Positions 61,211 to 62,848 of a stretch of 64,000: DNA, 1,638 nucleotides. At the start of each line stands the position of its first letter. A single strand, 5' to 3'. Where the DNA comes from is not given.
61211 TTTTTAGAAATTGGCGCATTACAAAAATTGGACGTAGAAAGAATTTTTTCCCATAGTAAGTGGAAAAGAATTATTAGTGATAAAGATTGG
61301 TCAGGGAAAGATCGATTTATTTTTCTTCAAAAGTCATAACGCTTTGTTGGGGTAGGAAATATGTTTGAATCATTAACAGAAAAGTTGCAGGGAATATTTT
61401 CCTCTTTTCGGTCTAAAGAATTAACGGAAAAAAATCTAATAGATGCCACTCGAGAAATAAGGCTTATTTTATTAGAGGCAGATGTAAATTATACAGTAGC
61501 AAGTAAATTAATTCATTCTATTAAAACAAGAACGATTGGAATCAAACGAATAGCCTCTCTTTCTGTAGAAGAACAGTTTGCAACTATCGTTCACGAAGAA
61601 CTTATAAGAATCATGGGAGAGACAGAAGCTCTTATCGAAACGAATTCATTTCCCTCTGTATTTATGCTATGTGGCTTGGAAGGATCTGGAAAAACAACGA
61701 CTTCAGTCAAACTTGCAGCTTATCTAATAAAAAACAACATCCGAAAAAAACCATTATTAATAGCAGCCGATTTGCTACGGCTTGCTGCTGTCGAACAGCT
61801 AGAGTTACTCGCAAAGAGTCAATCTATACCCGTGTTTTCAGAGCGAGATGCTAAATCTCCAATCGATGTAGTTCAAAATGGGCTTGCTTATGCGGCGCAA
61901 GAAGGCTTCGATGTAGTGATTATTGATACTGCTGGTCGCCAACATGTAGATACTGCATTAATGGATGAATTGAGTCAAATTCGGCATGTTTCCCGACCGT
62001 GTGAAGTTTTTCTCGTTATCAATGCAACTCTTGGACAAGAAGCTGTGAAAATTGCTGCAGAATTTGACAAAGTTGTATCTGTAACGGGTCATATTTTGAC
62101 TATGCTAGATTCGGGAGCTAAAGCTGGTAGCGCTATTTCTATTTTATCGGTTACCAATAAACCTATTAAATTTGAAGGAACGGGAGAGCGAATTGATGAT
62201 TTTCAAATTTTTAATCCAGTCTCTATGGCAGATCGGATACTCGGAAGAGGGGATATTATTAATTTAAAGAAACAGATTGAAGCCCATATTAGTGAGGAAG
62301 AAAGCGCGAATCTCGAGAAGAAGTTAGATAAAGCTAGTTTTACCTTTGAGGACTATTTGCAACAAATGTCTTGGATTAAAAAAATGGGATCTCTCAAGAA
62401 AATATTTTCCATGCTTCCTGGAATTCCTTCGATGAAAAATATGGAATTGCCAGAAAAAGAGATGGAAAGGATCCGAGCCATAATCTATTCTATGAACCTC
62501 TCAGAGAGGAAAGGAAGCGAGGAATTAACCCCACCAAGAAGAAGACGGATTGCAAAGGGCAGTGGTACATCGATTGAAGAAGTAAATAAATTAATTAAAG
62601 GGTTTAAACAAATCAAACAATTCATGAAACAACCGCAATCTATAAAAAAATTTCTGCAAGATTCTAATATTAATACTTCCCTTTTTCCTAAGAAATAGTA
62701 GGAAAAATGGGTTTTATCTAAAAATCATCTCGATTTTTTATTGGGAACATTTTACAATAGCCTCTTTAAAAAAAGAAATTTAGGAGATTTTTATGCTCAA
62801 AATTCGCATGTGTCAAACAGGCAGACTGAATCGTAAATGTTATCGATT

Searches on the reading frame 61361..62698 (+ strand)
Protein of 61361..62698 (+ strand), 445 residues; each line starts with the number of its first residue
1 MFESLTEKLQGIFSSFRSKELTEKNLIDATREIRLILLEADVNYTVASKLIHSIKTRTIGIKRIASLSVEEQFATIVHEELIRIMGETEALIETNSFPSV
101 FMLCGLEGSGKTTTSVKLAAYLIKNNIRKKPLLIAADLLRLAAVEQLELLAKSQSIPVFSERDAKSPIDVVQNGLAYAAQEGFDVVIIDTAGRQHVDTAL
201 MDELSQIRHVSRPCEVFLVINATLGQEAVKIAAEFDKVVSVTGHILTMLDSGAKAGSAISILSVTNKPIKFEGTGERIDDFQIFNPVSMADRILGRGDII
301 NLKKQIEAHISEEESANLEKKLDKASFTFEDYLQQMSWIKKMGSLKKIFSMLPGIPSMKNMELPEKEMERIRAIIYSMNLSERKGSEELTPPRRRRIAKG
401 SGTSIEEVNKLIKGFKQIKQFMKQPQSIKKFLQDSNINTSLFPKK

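Call 20: search_protein_families(library=pfam, proteins=[window:61361-62698:+], max_evalue=0.00001)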
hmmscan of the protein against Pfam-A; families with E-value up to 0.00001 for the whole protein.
window:61361-62698:+ (445 aa): 3 families
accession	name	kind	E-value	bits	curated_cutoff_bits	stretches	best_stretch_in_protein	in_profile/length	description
PF00448.28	SRP54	-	1.1e-67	227.9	22.7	1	98-295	1-196/196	SRP54-type protein, GTPase domain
PF02978.25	SRP_SPB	-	2.1e-30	105.4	27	1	326-422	1-91/91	Signal peptide binding domain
PF02881.24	SRP54_N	-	1.8e-15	57.4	22.4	1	5-81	1-75/75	SRP54-type protein, helical bundle domain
